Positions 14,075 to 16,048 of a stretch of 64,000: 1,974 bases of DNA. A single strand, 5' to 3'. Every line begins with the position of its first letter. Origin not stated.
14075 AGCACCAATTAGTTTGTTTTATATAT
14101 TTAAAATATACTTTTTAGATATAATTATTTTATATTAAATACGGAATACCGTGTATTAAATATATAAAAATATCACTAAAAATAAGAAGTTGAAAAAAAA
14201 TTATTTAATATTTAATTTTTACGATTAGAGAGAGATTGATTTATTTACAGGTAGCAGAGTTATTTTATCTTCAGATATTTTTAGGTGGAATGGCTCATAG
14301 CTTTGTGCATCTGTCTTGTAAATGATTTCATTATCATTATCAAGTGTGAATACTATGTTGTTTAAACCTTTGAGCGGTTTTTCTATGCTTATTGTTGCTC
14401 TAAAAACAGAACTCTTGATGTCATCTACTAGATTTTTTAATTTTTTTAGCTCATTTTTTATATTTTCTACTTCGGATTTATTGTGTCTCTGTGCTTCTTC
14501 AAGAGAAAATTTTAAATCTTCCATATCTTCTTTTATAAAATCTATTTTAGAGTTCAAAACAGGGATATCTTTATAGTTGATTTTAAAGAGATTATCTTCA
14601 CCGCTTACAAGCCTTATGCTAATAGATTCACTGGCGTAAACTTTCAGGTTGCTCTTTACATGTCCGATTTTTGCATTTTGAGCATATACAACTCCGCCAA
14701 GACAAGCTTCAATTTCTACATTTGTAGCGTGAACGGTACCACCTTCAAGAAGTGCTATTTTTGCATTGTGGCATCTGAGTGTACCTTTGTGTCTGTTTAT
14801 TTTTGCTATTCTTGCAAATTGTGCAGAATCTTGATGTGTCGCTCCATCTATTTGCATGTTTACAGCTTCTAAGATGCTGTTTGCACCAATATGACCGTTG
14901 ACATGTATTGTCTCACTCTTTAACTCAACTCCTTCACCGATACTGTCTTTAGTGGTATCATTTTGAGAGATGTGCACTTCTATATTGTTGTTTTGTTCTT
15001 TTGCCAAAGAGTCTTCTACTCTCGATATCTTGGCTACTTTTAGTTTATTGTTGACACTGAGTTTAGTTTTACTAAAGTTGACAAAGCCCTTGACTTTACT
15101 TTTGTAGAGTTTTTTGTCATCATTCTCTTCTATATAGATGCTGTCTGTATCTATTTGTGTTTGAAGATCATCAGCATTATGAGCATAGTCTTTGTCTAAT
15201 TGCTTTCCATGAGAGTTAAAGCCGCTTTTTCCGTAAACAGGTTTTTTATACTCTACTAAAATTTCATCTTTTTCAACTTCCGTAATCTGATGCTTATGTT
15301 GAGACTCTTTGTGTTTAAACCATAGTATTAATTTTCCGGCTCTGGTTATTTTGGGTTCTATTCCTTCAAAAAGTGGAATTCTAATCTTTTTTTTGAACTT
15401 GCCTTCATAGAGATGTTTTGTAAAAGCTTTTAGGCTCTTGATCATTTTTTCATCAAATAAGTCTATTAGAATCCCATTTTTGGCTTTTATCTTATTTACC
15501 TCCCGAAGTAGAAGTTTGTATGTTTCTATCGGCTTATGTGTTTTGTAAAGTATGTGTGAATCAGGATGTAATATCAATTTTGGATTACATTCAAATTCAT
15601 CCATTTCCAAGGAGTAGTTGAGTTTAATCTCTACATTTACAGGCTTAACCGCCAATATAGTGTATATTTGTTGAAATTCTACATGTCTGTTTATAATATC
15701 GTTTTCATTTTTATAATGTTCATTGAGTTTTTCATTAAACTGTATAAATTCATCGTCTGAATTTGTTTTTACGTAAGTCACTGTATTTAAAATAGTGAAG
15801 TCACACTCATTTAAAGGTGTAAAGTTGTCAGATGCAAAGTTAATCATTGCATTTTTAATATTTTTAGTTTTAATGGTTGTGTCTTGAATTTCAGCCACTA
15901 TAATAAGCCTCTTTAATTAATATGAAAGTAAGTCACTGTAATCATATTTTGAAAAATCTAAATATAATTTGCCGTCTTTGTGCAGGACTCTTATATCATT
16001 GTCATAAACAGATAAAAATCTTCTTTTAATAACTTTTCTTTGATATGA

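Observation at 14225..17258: Tightly packed operon: minimal nucleotidyl cyclase + HTH/coiled-coil protein + DUF342 beta-helix protein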

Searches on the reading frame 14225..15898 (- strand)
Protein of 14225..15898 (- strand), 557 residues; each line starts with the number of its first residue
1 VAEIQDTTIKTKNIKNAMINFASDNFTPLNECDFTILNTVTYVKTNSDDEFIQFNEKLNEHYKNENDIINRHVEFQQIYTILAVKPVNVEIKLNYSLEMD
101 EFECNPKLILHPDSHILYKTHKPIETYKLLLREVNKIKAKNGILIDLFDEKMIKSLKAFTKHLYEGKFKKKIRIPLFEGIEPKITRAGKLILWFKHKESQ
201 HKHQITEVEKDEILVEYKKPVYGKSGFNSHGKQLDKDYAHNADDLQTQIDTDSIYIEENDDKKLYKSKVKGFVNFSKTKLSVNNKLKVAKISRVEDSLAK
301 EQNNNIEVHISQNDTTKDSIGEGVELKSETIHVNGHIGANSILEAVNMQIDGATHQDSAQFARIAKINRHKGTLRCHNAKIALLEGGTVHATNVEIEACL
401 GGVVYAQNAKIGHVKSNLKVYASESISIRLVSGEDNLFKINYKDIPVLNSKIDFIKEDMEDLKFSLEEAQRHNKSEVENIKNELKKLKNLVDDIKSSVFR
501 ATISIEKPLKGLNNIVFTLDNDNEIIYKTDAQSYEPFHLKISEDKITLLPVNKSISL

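Call 3: search_protein_families(library=pfam, proteins=[window:14225-15898:-], max_evalue=1)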
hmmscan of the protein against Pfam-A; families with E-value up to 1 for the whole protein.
window:14225-15898:- (557 aa): 7 families
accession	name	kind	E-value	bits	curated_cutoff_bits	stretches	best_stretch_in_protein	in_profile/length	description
PF20250.3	FapA_N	-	6.6e-09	35.8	27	1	120-277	16-177/178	Flagellar Assembly Protein A N-terminal region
PF05325.16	DUF730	-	0.0018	18.7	32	1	414-492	38-113/122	Protein of unknown function (DUF730)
PF07889.17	DUF1664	-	0.0067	16.9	34.6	1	450-521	41-115/124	Protein of unknown function (DUF1664)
PF07926.17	TPR_MLP1_2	-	0.022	15.2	36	1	448-496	69-117/129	TPR/MLP1/MLP2-like protein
PF25366.1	RUFY4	-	0.044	14.6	27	1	445-498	25-78/90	RUFY4-like domain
PF18052.6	Rx_N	-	0.056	14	27.7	1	442-495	17-69/93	Rx N-terminal domain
PF05531.17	NPV_P10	-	0.11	13.4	29.8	1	443-496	11-63/75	Nucleopolyhedrovirus P10 protein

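Call 4: search_protein_families(library=ncbifam, proteins=[window:14225-15898:-], max_evalue=1)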
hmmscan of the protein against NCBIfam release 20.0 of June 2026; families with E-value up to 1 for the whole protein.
window:14225-15898:- (557 aa): 1 family
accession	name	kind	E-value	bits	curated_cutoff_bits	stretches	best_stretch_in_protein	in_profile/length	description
NF009977.0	PRK13442.1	equivalog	0.2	11.8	80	0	248-285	46-83/102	F0F1 ATP synthase subunit epsilon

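Call 5: search_protein_families(library=padloc, proteins=[window:14225-15898:-], max_evalue=1)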
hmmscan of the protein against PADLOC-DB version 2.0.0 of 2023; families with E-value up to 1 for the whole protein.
window:14225-15898:- (557 aa): 0 families

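Call 12: find_homologous_proteins(query=window:14225-15898:-)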
Query window:14225-15898:- (557 aa): 534 proteins with E <= 0.001 among 8000 candidates; the best 120 are listed.
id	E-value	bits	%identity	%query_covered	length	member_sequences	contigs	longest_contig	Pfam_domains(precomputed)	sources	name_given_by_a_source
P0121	0.0e+0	1213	100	100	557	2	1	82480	PF20250.4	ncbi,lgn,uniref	ncbi:flagellar assembly protein A [Sulfurimonas sp.]|uniref:flagellar assembly protein A n=1 Tax=Sul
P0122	0.0e+0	1078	87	100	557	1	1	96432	PF20250.4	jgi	jgi:FtsZ-binding cell division protein ZapB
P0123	2.7e-297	1005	80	100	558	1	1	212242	PF20250.4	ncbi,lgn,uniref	ncbi:flagellar assembly protein A [Sulfurimonas sp.]|uniref:flagellar assembly protein A n=1 Tax=Sul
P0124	2.0e-296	1002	80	100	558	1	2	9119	PF20250.4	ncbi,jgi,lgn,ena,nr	ncbi:MAG: hypothetical protein COB99_07470 [Sulfurimonas sp.]|nr:MAG: hypothetical protein COB99_074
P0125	9.8e-291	983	78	100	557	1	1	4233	PF20250.4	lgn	-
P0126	1.1e-289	980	78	100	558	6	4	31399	PF20250.4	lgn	-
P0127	1.7e-289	979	79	100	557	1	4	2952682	PF20250.4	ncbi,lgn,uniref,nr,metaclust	ncbi:hypothetical protein SMGD1_1883 [Sulfurimonas gotlandica GD1]|uniref:Flagellar Assembly Protein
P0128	9.5e-289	977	78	100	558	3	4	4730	PF20250.4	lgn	-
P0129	8.4e-285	964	77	100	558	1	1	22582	PF20250.4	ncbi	-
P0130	3.5e-283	958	77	100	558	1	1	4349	PF05325.16,PF20250.4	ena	-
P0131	7.3e-278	941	76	100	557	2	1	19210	PF20250.4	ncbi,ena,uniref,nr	ncbi:flagellar assembly protein A [Sulfurimonas sp.]|uniref:flagellar assembly protein A n=1 Tax=Sul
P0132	1.2e-274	930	75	100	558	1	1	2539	PF20250.4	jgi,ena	-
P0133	2.4e-271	919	74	100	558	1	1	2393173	PF20250.4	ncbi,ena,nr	nr:flagellar assembly protein A [uncultured Sulfurimonas sp.]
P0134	1.1e-270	917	74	100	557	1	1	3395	PF20250.4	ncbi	-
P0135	3.5e-270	915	74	100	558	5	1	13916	PF20250.4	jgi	jgi:hypothetical protein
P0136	2.1e-257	873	72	100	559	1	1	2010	PF20250.4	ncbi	-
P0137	3.0e-256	869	79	88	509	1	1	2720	PF20250.4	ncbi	-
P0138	4.2e-254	862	70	99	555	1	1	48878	PF20250.4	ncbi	-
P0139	1.8e-246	837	70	99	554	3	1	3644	PF20250.4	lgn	-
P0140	2.6e-240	817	68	100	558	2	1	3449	PF20250.4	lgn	-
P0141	7.7e-240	815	68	100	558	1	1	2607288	PF20250.4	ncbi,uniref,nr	ncbi:flagellar assembly protein A [Sulfurimonas sp.]|uniref:flagellar assembly protein A n=1 Tax=Sul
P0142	9.0e-235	799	67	99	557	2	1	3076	PF20250.4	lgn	-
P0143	3.9e-234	796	74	87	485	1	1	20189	PF20250.4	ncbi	ncbi:MAG: hypothetical protein ACJAWW_001103, partial [Sulfurimonas sp.]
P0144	1.6e-232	791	66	100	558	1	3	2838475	PF20250.4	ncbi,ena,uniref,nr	ncbi:flagellar assembly protein A [Sulfurimonas sp.]|uniref:flagellar assembly protein A n=1 Tax=Sul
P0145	1.2e-231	788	65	99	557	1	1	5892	PF20250.4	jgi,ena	-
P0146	1.8e-231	788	66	99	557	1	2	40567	PF20250.4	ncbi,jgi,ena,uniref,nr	ncbi:MAG: hypothetical protein M0Q24_06840 [Sulfurimonas sp.]|uniref:flagellar assembly protein A n=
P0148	2.0e-228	778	65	99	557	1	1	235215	PF20250.4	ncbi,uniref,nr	ncbi:hypothetical protein M947_03695 [Sulfurimonas hongkongensis]|uniref:DUF342 domain-containing pr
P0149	4.7e-227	773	63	100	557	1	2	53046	PF20250.4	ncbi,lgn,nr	ncbi:hypothetical protein KJ877_05515 [bacterium]|nr:hypothetical protein [bacterium] MBU1990490.1 h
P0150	1.4e-226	771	64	100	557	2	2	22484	PF20250.4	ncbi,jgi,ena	-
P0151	3.1e-226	770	63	99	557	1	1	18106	PF20250.4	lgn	-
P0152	2.4e-224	764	64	100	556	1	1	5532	PF20250.4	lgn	-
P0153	3.0e-223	761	63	99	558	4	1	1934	PF20250.4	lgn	-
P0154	2.2e-216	738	83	72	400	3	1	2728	PF20250.4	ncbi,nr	ncbi:MAG: hypothetical protein GQ474_04505, partial [Sulfurimonas sp.]|nr:hypothetical protein [Sulf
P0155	2.1e-215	735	61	99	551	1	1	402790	PF20250.4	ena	-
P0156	2.2e-215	735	61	99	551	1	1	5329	PF20250.4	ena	-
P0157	2.4e-215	734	62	100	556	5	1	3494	PF20250.4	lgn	-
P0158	4.7e-214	730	60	99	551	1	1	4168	PF20250.4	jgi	-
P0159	1.3e-211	722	60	99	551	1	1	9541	PF20250.4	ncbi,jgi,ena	-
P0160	9.6e-210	716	58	99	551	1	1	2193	PF20250.4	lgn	-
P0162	6.8e-208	710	61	100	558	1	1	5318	PF20250.4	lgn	-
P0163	1.7e-207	709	59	100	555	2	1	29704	PF20250.4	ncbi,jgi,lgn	-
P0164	2.1e-207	708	60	98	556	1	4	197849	PF20250.4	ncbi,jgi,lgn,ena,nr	ncbi:MAG: DUF342 domain-containing protein [Helicobacteraceae bacterium]|nr:DUF342 domain-containing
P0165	3.2e-206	704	59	100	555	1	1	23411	PF20250.4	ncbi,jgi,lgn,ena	-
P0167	4.4e-205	701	59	98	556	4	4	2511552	PF20250.4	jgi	jgi:hypothetical protein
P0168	4.8e-205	700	58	100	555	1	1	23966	PF20250.4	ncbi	-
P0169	5.4e-205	700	60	99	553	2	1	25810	PF20250.4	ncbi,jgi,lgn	-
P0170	2.2e-204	698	58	99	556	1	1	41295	PF20250.4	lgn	-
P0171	2.3e-204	698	58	100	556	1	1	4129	PF20250.4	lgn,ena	-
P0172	1.4e-203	696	58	100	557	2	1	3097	PF20250.4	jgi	jgi:hypothetical protein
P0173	5.1e-203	694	58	100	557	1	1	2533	PF20250.4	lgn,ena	-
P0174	6.6e-203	693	59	100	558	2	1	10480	PF20250.4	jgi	-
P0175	3.0e-201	688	58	99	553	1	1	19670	PF20250.4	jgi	-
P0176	4.1e-201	687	57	100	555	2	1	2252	PF20250.4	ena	-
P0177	7.8e-201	687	58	100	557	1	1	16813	PF20250.4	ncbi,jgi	-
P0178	1.1e-200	686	58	100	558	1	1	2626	PF20250.4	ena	-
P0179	3.1e-200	685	58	100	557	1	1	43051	PF20250.4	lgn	-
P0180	1.0e-199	683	58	100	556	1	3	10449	PF20250.4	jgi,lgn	jgi:hypothetical protein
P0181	1.2e-199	683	57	100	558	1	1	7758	PF20250.4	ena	-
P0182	2.7e-199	681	58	100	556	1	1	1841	PF20250.4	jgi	-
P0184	7.7e-199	680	58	100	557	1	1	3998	PF20250.4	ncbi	-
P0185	1.8e-198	679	57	100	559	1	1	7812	PF20250.4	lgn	-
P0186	4.9e-198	677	55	100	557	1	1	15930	PF20250.4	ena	-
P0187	1.1e-197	676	56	99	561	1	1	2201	PF20250.4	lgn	-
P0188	1.6e-197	676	58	99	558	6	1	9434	PF20250.4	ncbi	-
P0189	1.8e-197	675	56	100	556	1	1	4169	PF20250.4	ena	-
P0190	2.6e-197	675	57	100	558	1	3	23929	PF20250.4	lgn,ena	-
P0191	5.5e-197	674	58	100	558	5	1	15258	PF20250.4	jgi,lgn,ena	-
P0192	8.6e-197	673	56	100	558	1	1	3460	PF20250.4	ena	-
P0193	9.7e-197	673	59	100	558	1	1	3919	PF20250.4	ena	-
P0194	1.9e-196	672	58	100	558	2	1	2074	PF20250.4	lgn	-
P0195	2.1e-196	672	57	100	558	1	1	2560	PF20250.4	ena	-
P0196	2.9e-196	671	57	100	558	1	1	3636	PF20250.4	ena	-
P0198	4.6e-196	671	57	100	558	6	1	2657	PF20250.4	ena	-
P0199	1.4e-195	669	56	100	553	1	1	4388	PF20250.4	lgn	-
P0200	3.9e-195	668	56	100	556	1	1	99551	PF20250.4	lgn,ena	-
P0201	1.3e-194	666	57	100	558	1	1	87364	PF20250.4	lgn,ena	-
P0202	1.4e-194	666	56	99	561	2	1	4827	PF20250.4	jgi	-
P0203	1.5e-194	666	57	99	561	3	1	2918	PF20250.4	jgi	-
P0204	2.3e-194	665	57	100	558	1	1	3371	PF20250.4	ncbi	-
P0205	2.6e-194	665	58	100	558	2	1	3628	PF20250.4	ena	-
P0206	2.7e-194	665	55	100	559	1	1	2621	PF20250.4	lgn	-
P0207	7.9e-194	663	57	99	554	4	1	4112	PF20250.4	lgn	-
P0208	1.3e-193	663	57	100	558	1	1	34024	PF20250.4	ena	-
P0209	1.6e-193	662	57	100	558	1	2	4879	PF20250.4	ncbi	-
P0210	2.3e-193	662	57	100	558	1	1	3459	PF20250.4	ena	-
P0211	3.2e-193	661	56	100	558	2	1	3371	PF20250.4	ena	-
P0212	7.0e-193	660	57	100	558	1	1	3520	PF20250.4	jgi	-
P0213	9.6e-193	660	57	100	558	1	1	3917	PF20250.4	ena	-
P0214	5.2e-192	657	56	100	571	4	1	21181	PF20250.4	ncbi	-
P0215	7.8e-192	657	58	100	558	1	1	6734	PF20250.4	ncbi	-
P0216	1.3e-191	656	56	100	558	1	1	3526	PF20250.4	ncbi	-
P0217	1.6e-191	656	58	100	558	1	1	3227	PF20250.4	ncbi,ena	-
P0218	2.0e-191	656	55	100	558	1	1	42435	PF20250.4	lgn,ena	-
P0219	2.5e-191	655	56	100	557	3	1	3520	PF20250.4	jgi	-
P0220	3.0e-191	655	57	100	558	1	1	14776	PF20250.4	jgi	-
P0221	4.6e-191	654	56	99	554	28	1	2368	PF20250.4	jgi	-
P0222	4.9e-191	654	56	100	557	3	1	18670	PF20250.4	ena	-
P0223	7.6e-191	654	57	100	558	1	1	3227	PF20250.4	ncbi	-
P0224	1.0e-190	653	55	100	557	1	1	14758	PF20250.4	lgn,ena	-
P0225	1.1e-190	653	56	98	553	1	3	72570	PF20250.4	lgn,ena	-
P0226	1.3e-190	653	56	100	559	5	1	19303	PF20250.4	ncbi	-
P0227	1.3e-190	653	55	100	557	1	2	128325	PF20250.4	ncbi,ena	-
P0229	4.1e-190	651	55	100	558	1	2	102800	PF20250.4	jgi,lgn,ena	-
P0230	6.0e-190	651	54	100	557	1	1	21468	PF20250.4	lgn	-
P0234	5.1e-189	648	56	100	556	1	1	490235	PF20250.4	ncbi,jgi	ncbi:MAG: flagellar assembly protein A [Sulfurimonas sp.]|jgi:hypothetical protein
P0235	7.6e-189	647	56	98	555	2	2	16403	PF20250.4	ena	-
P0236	1.1e-188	646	55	98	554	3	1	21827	PF20250.4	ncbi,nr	ncbi:MAG: FapA family protein [Sulfurimonadaceae bacterium]|nr:FapA family protein [Sulfurimonadacea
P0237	1.6e-188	646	54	100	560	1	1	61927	PF20250.4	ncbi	-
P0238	3.0e-188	645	57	99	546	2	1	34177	PF20250.4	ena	-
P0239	4.2e-188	645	53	100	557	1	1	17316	PF20250.4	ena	-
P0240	6.6e-188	644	55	99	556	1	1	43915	PF20250.4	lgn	-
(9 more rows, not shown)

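Call 66: search_solved_structures(query=A8, max_evalue=1, show_alignments=2)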
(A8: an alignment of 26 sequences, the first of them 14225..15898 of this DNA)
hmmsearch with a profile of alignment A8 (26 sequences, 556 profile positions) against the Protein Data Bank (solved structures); distinct sequences matched with E-value up to 1: 4.
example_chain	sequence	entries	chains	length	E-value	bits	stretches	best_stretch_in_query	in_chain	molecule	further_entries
9cuy_c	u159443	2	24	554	0.016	17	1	446-503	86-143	Short tail fiber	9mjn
4zry_B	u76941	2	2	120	0.16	13.6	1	443-495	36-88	Keratin, type II cytoskeletal 1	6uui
8hku_L15P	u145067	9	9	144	0.22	13.2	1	212-272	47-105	50S ribosomal protein L15 | Large ribosomal subunit protein uL15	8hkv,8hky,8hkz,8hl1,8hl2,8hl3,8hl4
9azj_A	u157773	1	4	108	0.25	13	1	426-499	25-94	NF-kappa-B essential modulator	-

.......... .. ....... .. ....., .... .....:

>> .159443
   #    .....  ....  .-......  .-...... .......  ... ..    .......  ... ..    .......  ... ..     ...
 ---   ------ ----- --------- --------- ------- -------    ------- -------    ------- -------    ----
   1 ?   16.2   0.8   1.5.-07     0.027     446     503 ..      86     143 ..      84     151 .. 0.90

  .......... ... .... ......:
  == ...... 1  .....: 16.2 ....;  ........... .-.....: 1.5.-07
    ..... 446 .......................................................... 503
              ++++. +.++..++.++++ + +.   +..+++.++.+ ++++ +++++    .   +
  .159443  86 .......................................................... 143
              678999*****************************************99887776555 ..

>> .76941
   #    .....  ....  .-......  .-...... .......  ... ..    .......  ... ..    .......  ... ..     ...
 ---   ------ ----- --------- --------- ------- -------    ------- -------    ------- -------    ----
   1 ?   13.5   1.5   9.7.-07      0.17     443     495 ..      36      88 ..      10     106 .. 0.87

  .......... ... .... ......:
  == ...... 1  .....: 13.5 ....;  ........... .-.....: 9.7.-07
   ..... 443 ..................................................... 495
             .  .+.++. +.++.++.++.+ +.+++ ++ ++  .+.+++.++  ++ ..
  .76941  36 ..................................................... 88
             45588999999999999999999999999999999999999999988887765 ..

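Call 67: search_protein_families(library=pfam, alignment_id=A8, max_evalue=0.1)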
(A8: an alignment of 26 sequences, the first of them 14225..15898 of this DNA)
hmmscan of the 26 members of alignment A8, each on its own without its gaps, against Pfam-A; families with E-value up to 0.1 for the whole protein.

A. member 1, window:14225-15898:- (557 aa): 6 families
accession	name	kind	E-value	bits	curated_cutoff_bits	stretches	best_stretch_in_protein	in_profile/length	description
PF20250.3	FapA_N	-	6.6e-09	35.8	27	1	120-277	16-177/178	Flagellar Assembly Protein A N-terminal region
PF05325.16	DUF730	-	0.0018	18.7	32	1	414-492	38-113/122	Protein of unknown function (DUF730)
PF07889.17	DUF1664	-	0.0067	16.9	34.6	1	450-521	41-115/124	Protein of unknown function (DUF1664)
PF07926.17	TPR_MLP1_2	-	0.022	15.2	36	1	448-496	69-117/129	TPR/MLP1/MLP2-like protein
PF25366.1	RUFY4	-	0.044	14.6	27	0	445-498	25-78/90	RUFY4-like domain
PF18052.6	Rx_N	-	0.056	14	27.7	0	442-495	17-69/93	Rx N-terminal domain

B. families by the number of members that match (of 26 scanned): 38 families (the first 25 are shown)
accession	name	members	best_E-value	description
PF20250.3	FapA_N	26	5e-10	Flagellar Assembly Protein A N-terminal region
PF05325.16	DUF730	7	0.00054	Protein of unknown function (DUF730)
PF22825.2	HpiC1-like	3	0.00057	HpiC1 cyclase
PF07889.17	DUF1664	2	0.0028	Protein of unknown function (DUF1664)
PF09032.16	Siah-Interact_N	2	0.0058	Siah interacting protein, N terminal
PF05531.17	NPV_P10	2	0.0078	Nucleopolyhedrovirus P10 protein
PF04728.18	LPP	2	0.011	Lipoprotein leucine-zipper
PF15905.10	HMMR_N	2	0.014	Hyaluronan mediated motility receptor N-terminal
PF13729.12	TraF_2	2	0.025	F plasmid transfer operon, TraF, protein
PF06810.17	Phage_scaffold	2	0.034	Phage capsid assembly scaffolding protein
PF21773.2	ODAD1_CC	1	0.0057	ODAD1 central coiled coil region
PF07544.18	Med9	1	0.0061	RNA polymerase II transcription mediator complex subunit 9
PF08581.15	Tup_N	1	0.0078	Tup N-terminal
PF14712.11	Snapin_Pallidin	1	0.0081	Snapin/Pallidin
PF06785.16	UPF0242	1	0.0091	Uncharacterised protein family (UPF0242) N-terminus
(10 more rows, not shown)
